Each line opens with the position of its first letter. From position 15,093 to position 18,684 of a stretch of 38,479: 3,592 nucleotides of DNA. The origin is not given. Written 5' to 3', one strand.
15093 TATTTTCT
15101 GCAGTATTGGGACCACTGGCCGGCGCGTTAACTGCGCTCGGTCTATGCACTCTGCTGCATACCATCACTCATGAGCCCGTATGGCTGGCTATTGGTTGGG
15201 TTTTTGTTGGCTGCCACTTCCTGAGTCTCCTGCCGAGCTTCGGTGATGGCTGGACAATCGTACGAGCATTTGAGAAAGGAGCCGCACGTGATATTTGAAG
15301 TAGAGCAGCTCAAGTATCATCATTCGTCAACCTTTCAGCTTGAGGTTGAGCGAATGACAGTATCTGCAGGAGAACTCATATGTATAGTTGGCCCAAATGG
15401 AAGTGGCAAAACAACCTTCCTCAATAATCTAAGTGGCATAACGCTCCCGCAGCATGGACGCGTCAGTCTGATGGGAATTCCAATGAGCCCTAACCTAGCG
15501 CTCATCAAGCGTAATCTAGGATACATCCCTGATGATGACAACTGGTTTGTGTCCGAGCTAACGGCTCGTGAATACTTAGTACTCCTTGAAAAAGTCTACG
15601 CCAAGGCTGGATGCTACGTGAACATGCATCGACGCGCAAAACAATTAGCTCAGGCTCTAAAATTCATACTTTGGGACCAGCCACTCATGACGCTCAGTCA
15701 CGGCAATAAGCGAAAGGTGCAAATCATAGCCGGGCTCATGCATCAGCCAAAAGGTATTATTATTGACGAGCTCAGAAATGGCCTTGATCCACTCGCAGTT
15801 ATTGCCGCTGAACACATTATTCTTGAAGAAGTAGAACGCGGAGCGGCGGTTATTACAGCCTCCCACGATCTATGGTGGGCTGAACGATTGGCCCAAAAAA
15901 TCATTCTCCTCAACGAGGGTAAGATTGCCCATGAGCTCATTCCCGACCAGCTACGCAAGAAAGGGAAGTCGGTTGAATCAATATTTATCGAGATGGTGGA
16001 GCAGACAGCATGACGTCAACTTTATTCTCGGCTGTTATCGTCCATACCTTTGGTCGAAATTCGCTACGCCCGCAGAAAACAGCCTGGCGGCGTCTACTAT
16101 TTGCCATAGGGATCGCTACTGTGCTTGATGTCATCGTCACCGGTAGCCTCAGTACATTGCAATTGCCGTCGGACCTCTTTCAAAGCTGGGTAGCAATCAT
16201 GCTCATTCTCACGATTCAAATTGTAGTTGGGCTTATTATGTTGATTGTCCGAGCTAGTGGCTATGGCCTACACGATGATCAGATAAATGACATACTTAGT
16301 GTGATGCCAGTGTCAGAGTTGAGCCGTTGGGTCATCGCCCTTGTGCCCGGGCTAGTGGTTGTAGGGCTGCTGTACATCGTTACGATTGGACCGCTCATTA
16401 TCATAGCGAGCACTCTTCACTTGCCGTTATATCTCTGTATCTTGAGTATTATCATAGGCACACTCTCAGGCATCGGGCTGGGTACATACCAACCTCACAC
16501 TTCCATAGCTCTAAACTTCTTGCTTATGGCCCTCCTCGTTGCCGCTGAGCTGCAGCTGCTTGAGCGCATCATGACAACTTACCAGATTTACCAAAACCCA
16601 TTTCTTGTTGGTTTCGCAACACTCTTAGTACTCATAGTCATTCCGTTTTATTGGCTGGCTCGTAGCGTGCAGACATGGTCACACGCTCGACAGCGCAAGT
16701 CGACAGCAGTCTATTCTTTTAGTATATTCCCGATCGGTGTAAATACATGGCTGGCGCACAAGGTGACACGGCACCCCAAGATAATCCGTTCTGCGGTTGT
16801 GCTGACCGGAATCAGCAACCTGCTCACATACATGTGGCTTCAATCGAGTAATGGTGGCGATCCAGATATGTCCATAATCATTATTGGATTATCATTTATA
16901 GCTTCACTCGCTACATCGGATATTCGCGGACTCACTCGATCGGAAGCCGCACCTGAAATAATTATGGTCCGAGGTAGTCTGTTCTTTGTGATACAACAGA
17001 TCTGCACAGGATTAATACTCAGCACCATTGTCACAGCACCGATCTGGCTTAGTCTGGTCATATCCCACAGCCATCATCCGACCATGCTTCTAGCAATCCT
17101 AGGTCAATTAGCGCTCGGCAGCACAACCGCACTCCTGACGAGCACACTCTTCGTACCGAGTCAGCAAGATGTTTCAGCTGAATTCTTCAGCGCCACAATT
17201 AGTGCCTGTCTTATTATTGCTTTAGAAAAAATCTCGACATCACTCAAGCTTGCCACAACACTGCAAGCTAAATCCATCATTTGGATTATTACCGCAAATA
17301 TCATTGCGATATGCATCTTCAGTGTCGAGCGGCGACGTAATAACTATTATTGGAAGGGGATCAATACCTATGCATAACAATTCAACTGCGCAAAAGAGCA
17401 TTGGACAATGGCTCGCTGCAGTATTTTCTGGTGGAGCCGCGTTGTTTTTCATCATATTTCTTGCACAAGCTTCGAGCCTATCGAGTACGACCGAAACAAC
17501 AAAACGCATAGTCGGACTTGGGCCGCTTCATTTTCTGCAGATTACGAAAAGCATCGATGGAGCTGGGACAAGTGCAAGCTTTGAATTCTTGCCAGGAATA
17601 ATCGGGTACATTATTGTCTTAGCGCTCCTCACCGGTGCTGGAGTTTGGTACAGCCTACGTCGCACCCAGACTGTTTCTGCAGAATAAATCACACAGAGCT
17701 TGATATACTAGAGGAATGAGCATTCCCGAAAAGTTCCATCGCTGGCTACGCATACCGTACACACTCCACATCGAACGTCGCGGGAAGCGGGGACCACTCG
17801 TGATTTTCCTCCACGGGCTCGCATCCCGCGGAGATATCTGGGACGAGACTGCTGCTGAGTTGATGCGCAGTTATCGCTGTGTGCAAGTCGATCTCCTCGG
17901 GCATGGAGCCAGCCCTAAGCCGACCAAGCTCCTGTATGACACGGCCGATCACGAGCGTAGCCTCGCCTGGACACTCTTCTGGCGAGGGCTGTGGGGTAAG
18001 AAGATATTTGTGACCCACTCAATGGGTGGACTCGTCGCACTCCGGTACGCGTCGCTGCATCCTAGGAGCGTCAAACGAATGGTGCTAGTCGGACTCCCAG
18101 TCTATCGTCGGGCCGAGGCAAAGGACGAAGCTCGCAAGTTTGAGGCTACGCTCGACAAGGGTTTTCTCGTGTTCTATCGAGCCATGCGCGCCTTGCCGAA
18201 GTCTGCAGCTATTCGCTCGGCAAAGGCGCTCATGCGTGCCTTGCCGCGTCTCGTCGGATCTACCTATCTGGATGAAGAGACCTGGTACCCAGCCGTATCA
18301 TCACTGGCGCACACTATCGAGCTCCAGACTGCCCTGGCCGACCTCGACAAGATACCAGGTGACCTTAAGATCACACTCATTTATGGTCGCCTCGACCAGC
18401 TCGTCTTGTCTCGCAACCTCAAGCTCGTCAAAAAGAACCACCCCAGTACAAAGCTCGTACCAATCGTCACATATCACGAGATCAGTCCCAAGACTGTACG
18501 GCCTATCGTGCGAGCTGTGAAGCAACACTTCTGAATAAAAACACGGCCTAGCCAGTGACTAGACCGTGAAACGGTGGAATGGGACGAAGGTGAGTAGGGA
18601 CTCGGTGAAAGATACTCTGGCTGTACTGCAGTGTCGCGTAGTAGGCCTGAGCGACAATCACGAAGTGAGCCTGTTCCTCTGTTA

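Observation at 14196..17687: Candidate undescribed peptide maturation/export cassette: small hydrophobic peptide, RRE-like/M50 protease fusion, ABC ATPase, orphan permease and small membrane protein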

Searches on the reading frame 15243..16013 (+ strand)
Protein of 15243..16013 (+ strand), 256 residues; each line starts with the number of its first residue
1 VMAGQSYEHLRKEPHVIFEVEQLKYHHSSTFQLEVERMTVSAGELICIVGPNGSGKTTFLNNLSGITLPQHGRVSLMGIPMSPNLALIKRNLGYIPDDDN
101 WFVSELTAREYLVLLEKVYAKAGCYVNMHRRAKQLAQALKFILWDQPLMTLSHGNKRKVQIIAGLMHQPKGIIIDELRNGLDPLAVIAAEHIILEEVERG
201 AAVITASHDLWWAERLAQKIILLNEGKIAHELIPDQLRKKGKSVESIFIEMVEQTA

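Call 3: search_protein_families(library=pfam, proteins=[window:15243-16013:+], max_evalue=0.1)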
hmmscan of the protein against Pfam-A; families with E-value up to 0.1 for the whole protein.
window:15243-16013:+ (256 aa): 26 families (the best 25 are shown)
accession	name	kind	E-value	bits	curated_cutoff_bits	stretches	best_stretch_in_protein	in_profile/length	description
PF00005.33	ABC_tran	-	8.6e-23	81.9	25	1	37-176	5-134/137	ABC transporter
PF13304.12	AAA_21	-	1.6e-08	35.4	27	2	46-63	2-19/304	AAA domain, putative AbiEii toxin, Type IV TA system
PF13476.12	AAA_23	-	9.5e-05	23.6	27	1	33-61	17-37/201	AAA domain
PF13555.12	AAA_29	-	0.00062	19.9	27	1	36-71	15-50/61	P-loop containing region of AAA domain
PF00437.27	T2SSE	-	0.0023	17.1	24.9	1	19-66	120-165/370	Type II/IV secretion system protein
PF02463.25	SMC_N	-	0.0034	17.3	40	1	44-62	25-43/220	RecF/RecN/SMC N terminal domain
PF13671.12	AAA_33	-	0.0038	18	27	1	45-64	1-20/143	AAA domain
PF13401.12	AAA_22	-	0.009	16.8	27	1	44-65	6-27/130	AAA domain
PF13238.12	AAA_18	-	0.011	16.7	29.4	1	46-64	1-19/128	AAA domain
PF25199.1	nSTAND_NTPase5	-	0.011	16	34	0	38-61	36-59/145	Novel STAND NTPase 5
PF13604.12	AAA_30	-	0.011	15.9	27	1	35-67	10-42/191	AAA domain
PF13175.12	AAA_15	-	0.012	15.7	32.1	1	44-63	23-43/374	AAA ATPase domain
PF13521.12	AAA_28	-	0.013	16.1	27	1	46-65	2-21/164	AAA domain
PF00350.29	Dynamin_N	-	0.015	15.8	27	1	46-70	1-26/168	Dynamin family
PF13191.12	AAA_16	-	0.02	15.8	32.6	1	40-70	21-51/167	AAA ATPase domain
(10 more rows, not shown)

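Call 4: search_protein_families(library=ncbifam, proteins=[window:15243-16013:+], max_evalue=0.1)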
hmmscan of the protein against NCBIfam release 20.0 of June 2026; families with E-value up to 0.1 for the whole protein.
window:15243-16013:+ (256 aa): 197 families (the best 25 are shown)
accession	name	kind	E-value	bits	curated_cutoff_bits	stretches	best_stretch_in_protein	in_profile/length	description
TIGR01188.1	drrA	subfamily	5.8e-32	111.2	312.45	1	37-240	13-214/302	daunorubicin resistance ABC transporter, ATP-binding protein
TIGR03522.1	GldA_ABC_ATP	equivalog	3.9e-25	88.9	402.6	1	20-252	5-233/301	gliding motility-associated ABC transporter ATP-binding subunit GldA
TIGR04520.1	ECF_ATPase_1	equivalog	1.6e-24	86.8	315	1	22-251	5-237/269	energy-coupling factor transporter ATPase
TIGR04521.1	ECF_ATPase_2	equivalog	1.9e-24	86.2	330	2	142-251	136-246/279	energy-coupling factor transporter ATPase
NF010156.0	PRK13635.1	equivalog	3.7e-24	85.4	392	1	18-250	6-240/279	energy-coupling factor ABC transporter ATP-binding protein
TIGR04406.1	LPS_export_lptB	equivalog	4.4e-24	85.1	240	1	34-239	18-224/239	LPS export ABC transporter ATP-binding protein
NF010060.0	PRK13537.1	equivalog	4.8e-23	81.5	521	1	15-239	13-235/314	nodulation factor ABC transporter ATP-binding protein NodI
TIGR03873.1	F420-0_ABC_ATP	hypoth_equivalog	2.7e-22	79.3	372.4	1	24-229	8-216/256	putative F420-0 ABC transporter ATP-binding protein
NF010059.0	PRK13536.1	equivalog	2.9e-22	78.9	549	1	35-239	61-263/342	nodulation factor ABC transporter ATP-binding protein NodI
TIGR03864.1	PQQ_ABC_ATP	hypoth_equivalog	1.1e-21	77.4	302.25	1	19-251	3-235/236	ABC transporter, ATP-binding subunit, PQQ-dependent alcohol dehydrogenase system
NF010061.0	PRK13538.1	equivalog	2e-21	76.4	195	1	18-215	6-199/211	cytochrome c biogenesis heme-transporting ATPase CcmA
NF047930.1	ABC_ATP_B6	equivalog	7.1e-21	74.4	670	1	38-242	23-228/510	putative B6 ABC transporter ATP-binding protein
NF000355.4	ribo_prot_ABC_F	equivalog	7.5e-21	74.6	380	1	17-229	2-193/499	ribosomal protection-like ABC-F family protein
NF033858.1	ABC2_perm_RbbA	equivalog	7.5e-21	73.8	1050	1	19-254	3-243/909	ribosome-associated ATPase/putative transporter RbbA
TIGR03410.1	urea_trans_UrtE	equivalog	1.1e-20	74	285.8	1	19-238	2-220/230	urea ABC transporter ATP-binding subunit UrtE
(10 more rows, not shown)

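Call 75: search_protein_families(library=padloc, proteins=[window:15288-16013:+], max_evalue=0.01)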
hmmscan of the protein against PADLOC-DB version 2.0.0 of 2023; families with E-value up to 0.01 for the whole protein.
window:15288-16013:+ (241 aa): 28 families (the best 25 are shown)
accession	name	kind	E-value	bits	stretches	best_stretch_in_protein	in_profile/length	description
PDLC04135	mad3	-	8.7e-18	63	2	130-210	258-339/374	mads_3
PDLC02980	AriA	-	4.9e-09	34.6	2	31-51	2-22/304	-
PDLC04140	mad8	-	3.5e-08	31.3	1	25-194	24-233/314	mads_8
PDLC02335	AbiLi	-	3.5e-07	27.6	1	16-49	67-97/326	AbiLi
PDLC02914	ATPase-Toprim_I-B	-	6.2e-06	23.7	1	23-50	20-47/443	-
PDLC04710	PDC-M56A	-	4.3e-05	20.7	0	20-48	12-40/382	-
PDLC04541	PDC-M25A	-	4.6e-05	20.7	1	23-59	16-52/380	-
PDLC03865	LmuB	-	6.9e-05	19.2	1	12-45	18-48/1007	-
PDLC04178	HEC-01A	-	8.3e-05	19.8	1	22-49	22-49/399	-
PDLC04175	HEC-01A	-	0.00011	19.4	0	20-48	17-45/363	-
PDLC04214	HEC-02A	-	0.00028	18.3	0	156-202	240-286/338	-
PDLC04164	AriA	-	0.0004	18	1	31-56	30-55/253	-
PDLC00303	PtuA1|PtuA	-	0.00044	17.5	1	28-56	12-40/386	AAA ATPase domain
PDLC04235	PDC-M01A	-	0.0006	16.8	1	3-53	161-211/510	-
PDLC02756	PbeC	-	0.00071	16.7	1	10-61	14-61/643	PbeC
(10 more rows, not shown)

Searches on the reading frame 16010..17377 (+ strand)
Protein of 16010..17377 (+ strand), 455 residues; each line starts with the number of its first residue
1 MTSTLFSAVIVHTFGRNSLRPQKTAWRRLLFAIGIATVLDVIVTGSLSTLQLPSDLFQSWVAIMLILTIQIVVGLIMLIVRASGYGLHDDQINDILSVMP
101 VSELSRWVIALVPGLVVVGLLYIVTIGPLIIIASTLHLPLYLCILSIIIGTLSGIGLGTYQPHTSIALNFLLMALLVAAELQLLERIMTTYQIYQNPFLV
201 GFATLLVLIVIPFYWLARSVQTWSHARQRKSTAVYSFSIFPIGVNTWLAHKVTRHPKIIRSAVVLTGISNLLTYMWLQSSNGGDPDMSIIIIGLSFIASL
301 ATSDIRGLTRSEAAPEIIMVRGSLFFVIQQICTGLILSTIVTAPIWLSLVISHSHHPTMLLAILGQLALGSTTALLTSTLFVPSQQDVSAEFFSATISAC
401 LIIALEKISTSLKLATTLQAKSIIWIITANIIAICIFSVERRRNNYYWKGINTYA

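Call 3: search_protein_families(library=pfam, proteins=[window:16010-17377:+], max_evalue=0.1)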
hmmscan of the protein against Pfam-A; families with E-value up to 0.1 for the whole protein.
window:16010-17377:+ (455 aa): 0 families

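Call 4: search_protein_families(library=ncbifam, proteins=[window:16010-17377:+], max_evalue=0.1)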
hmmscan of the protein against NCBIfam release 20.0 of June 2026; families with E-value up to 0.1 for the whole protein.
window:16010-17377:+ (455 aa): 0 families

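Call 53: find_homologous_proteins(query=window:16010-17377:+)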
Query window:16010-17377:+ (455 aa): 4 proteins with E <= 0.001 among 8000 candidates.
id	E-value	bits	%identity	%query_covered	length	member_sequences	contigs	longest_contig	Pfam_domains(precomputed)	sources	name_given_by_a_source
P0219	2.9e-281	951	99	100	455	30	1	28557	-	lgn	-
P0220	2.8e-178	611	70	91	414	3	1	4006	-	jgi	jgi:hypothetical protein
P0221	3.0e-176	605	60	100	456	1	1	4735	-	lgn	-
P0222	5.8e-138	479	50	98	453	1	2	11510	-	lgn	-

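Call 57: search_solved_structures(query=A7, max_evalue=10, show_alignments=2)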
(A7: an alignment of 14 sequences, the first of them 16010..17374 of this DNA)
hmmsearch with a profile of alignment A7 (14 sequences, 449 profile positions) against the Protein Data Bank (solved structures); distinct sequences matched with E-value up to 10: 1.
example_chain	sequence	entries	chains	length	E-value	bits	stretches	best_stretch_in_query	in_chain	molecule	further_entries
7xk3_D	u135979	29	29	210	0.17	13.8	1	123-213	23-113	Na(+)-translocating NADH-quinone reductase subunit D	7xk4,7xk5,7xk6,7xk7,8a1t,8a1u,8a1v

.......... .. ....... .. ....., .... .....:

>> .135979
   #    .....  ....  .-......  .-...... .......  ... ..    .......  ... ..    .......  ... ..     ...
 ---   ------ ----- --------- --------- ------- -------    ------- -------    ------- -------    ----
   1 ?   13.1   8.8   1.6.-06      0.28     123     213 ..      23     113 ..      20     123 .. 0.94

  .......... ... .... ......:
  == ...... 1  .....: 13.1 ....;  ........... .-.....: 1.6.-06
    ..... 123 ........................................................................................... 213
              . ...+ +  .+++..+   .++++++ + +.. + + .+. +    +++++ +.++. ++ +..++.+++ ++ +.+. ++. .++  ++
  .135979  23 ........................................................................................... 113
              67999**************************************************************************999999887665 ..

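Call 58: search_protein_families(library=pfam, alignment_id=A7, max_evalue=1)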
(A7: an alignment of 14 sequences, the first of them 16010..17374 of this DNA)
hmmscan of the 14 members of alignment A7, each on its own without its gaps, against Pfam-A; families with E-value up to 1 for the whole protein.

A. member 1, window:16010-17374:+ (455 aa): 0 families

B. families by the number of members that match (of 14 scanned): 3 families
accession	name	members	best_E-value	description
PF18203.6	IPTL-CTERM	2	0.003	IPTL-CTERM motif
PF07663.16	EIIBC-GUT_C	1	0.0041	Sorbitol phosphotransferase enzyme II C-terminus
PF07660.19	STN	1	0.12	Secretin and TonB N terminus short domain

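Call 68: predict_structure(alignment_id=A6)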
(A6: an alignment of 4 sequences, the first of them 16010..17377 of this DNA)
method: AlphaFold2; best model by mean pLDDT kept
length: 455 residues; sequences in the alignment: 4
mean_pLDDT: 42.4   pTM: 0.32
mean pLDDT of the five models: 42.4, 38.8, 38.1, 35.8, 34.9
residues with pLDDT >= 90: 0; 70-90: 0; 50-70: 70; < 50: 385
segments of 3 or more residues with pLDDT < 50: 1-140, 148-175, 207-267, 270-272, 279-290, 300-328, 367-455
pLDDT, mean of each block of 10 residues (from residue 1): 35 37 38 39 41 44 47 42 35 34 39 38 41 46 48 44 41 49 52 51 50 40 34 29 37 43 47 49 46 50 45 33 45 53 54 51 50 42 35 43 46 34 41 41 34 31
secondary structure, 60 per line:
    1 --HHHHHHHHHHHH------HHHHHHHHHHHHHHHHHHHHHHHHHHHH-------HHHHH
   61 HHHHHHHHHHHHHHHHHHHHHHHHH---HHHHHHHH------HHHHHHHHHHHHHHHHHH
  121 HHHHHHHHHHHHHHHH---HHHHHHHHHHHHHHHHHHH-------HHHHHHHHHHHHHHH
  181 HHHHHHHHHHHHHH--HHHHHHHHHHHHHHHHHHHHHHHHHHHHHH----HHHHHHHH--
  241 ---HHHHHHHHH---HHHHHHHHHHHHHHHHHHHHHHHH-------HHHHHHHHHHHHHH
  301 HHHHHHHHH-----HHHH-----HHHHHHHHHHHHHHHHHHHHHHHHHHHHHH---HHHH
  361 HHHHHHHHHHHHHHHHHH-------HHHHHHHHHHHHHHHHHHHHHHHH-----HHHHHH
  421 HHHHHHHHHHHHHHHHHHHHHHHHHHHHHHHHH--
elements in order: H3-14 H21-48 H56-85 H89-96 H103-136 H140-158 H166-194 H197-226 H231-238 H244-252 H256-279 H287-309 H315-318 H324-353 H357-378 H386-409 H415-453

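Call 69: search_protein_families(library=ncbifam, alignment_id=A7, max_evalue=1)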
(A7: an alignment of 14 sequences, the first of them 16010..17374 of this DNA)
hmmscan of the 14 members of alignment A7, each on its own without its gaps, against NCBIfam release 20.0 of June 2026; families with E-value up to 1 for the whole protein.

A. member 1, window:16010-17374:+ (455 aa): 2 families
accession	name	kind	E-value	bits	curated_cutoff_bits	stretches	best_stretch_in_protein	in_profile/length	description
TIGR02579.1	cas_csx3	equivalog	0.13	12.5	55.4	1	334-364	31-59/83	CRISPR-associated ring nuclease Crn3/Csx3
NF004427.0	PRK05771.1-1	equivalog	0.98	8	942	0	29-161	424-557/668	V-type ATP synthase subunit I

B. families by the number of members that match (of 14 scanned): 5 families
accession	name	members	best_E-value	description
NF037976.1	gtrA_1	1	0.011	GtrA family protein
NF051441.1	BisHyethTerphBdeA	1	0.068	bis(hydroxyethyl) terephthalate hydrolase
TIGR02579.1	cas_csx3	1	0.13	CRISPR-associated ring nuclease Crn3/Csx3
NF053574.1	immunity_LacI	1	0.18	LacI family bacteriocin immunity protein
NF004427.0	PRK05771.1-1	1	0.98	V-type ATP synthase subunit I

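Call 75: search_protein_families(library=padloc, proteins=[window:16010-17377:+], max_evalue=0.01)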
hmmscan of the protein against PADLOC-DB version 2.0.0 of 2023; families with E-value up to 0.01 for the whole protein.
window:16010-17377:+ (455 aa): 0 families

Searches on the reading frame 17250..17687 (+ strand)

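Call 3: search_protein_families(library=pfam, proteins=[window:17250-17687:+], max_evalue=0.1)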
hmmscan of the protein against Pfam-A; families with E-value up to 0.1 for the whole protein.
window:17250-17687:+ (145 aa): 1 family
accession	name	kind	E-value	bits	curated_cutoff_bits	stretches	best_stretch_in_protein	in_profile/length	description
PF13273.12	DUF4064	-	0.011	16.3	32.1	1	53-128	9-70/102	Protein of unknown function (DUF4064)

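Call 4: search_protein_families(library=ncbifam, proteins=[window:17250-17687:+], max_evalue=0.1)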
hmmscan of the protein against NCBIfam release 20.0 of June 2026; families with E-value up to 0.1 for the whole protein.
window:17250-17687:+ (145 aa): 1 family
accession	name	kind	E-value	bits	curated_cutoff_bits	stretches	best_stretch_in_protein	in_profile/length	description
NF058571.1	GVDTG_CTERM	domain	0.047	14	29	0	104-138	9-44/44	GVDTG sorting domain-containing protein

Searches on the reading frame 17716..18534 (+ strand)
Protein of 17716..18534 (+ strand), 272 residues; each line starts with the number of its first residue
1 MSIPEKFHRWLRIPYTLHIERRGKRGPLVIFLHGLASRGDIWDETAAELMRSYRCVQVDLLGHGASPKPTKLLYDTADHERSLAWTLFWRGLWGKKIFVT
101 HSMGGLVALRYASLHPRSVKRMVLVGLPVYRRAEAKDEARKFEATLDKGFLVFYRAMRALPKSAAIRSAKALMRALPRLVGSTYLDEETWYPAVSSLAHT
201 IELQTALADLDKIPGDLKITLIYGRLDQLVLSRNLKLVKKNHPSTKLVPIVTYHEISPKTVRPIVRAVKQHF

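Call 3: search_protein_families(library=pfam, proteins=[window:17716-18534:+], max_evalue=0.1)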
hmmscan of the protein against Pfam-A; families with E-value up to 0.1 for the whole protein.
window:17716-18534:+ (272 aa): 6 families
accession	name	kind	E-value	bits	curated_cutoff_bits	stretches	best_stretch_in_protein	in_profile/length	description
PF00561.26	Abhydrolase_1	-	4.1e-21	76.2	25.8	1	27-140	1-114/245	alpha/beta hydrolase fold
PF12697.13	Abhydrolase_6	-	2e-15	58.5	26.3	1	29-228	1-177/217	Alpha/beta hydrolase family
PF12146.15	Hydrolase_4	-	6.9e-11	42.3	27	1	28-244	6-219/239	Serine aminopeptidase, S33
PF07819.20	PGAP1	-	0.00052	20.3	24.3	1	97-137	94-137/233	PGAP1-like alpha/beta domain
PF02230.22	Abhydrolase_2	-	0.0006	20.2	23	0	21-47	9-35/217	Phospholipase/Carboxylesterase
PF00756.26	Esterase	-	0.044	14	22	0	101-122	122-143/251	Putative esterase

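Call 4: search_protein_families(library=ncbifam, proteins=[window:17716-18534:+], max_evalue=0.1)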
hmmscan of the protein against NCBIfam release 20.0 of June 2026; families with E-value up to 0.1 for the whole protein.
window:17716-18534:+ (272 aa): 22 families
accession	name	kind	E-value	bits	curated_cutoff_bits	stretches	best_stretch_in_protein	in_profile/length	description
TIGR03695.1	menH_SHCHC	equivalog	2e-15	56.9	208.55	1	27-126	3-103/252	2-succinyl-6-hydroxy-2,4-cyclohexadiene-1-carboxylate synthase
NF051488.1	bifunc_PcaDC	exception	2.6e-13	49.8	390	1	17-125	2-109/375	bifunctional 3-oxoadipate enol-lactonase/4-carboxymuconolactone decarboxylase PcaDC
NF002938.0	PRK03592.1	equivalog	1.2e-12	47.7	241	1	18-126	23-128/298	haloalkane dehalogenase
NF011457.0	PRK14875.1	equivalog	1.8e-12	46.9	307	1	18-125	123-229/372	acetoin dehydrogenase dihydrolipoyllysine-residue acetyltransferase subunit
TIGR01738.1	bioH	equivalog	2.6e-12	46.9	206.95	1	28-248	6-220/245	pimeloyl-ACP methyl ester esterase BioH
NF051487.1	bifunc_PcaCD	exception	2e-11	43.6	430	1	15-138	160-282/413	bifunctional 4-carboxymuconolactone decarboxylase/3-oxoadipate enol-lactonase PcaCD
TIGR02427.1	protocat_pcaD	equivalog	4.1e-11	42.7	255.85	1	18-125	3-110/251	3-oxoadipate enol-lactonase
TIGR03056.1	bchO_mg_che_rel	equivalog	2.9e-10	39.6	172.55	1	14-122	15-122/278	alpha/beta fold hydrolase BchO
NF007954.0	PRK10673.1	equivalog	7.2e-10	38.6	399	1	29-128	19-116/255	esterase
NF008340.0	PRK11126.1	equivalog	1.5e-09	37.5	261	1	22-123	10-108/255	2-succinyl-6-hydroxy-2,4-cyclohexadiene-1-carboxylate synthase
NF050089.1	i_nPHAscl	equivalog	6.8e-09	35.2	300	1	21-125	13-115/288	intracellular short-chain-length polyhydroxyalkanoate depolymerase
TIGR03611.1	RutD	equivalog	3.7e-08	33.1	238.5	1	23-125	10-111/258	pyrimidine utilization protein D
NF058580.1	lipase_V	equivalog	6.5e-07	29.2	300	1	26-110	25-106/230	EstV family lipase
NF004514.1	PRK05855.1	equivalog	1e-06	27.6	455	1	23-71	19-67/578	SDR family oxidoreductase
NF045632.1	hydroxlase_HsaD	equivalog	1.2e-06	27.7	400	1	16-126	23-136/290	4,5:9,10-diseco-3-hydroxy-5,9,17-trioxoandrosta-1(10),2-diene-4-oate hydrolase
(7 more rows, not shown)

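Call 75: search_protein_families(library=padloc, proteins=[window:17716-18534:+], max_evalue=0.01)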
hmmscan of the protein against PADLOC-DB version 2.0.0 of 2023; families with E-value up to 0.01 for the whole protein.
window:17716-18534:+ (272 aa): 0 families
